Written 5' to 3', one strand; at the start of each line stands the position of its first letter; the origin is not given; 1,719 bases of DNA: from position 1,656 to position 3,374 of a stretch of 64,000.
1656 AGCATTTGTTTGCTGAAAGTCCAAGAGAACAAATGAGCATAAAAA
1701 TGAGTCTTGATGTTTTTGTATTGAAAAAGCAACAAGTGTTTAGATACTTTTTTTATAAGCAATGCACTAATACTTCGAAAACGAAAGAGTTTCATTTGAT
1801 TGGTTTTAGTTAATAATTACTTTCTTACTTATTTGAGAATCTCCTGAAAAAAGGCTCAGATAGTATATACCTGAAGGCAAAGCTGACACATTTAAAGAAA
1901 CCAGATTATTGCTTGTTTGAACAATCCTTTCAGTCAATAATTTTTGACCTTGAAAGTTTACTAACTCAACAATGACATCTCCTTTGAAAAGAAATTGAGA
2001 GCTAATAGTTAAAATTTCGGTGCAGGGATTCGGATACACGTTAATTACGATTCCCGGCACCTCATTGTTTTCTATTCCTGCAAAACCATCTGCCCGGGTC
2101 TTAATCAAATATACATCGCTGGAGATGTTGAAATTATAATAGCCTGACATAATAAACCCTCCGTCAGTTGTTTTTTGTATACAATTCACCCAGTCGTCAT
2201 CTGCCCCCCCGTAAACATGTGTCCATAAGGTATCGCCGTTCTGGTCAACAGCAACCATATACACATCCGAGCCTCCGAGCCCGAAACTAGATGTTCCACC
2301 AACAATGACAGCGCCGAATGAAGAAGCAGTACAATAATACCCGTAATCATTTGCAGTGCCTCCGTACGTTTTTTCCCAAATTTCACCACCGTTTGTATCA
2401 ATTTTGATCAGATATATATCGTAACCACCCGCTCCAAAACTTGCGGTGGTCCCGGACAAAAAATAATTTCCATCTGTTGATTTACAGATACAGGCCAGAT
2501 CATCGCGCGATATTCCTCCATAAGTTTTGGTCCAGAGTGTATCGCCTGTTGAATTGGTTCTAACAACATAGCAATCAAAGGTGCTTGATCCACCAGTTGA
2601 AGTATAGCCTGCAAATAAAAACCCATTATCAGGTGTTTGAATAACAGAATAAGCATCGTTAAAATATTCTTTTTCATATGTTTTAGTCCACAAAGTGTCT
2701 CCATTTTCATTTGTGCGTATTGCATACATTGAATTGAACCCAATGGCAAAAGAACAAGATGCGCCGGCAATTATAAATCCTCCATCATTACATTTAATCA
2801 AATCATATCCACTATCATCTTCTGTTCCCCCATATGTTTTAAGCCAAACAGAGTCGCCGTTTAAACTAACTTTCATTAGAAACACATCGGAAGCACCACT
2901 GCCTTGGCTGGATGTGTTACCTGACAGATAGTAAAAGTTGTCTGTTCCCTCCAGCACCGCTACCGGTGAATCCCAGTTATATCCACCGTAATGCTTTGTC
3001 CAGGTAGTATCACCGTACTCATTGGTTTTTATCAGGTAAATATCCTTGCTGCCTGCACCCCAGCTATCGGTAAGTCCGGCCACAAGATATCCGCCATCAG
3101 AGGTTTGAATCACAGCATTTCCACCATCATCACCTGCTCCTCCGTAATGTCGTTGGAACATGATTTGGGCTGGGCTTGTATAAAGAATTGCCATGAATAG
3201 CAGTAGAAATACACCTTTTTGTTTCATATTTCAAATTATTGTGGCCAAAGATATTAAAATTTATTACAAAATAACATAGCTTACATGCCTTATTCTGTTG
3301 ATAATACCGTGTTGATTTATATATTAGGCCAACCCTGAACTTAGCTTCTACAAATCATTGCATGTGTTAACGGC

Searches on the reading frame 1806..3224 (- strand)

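Call 62: search_protein_families(library=pfam, proteins=[window:1806-3224:-], max_evalue=0.00001)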
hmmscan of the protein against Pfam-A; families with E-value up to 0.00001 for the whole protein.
window:1806-3224:- (472 aa): 1 family
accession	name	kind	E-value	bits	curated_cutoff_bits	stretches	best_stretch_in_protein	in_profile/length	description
PF18962.6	Por_Secre_tail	-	8e-14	52.1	27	1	396-471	1-75/75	Secretion system C-terminal sorting domain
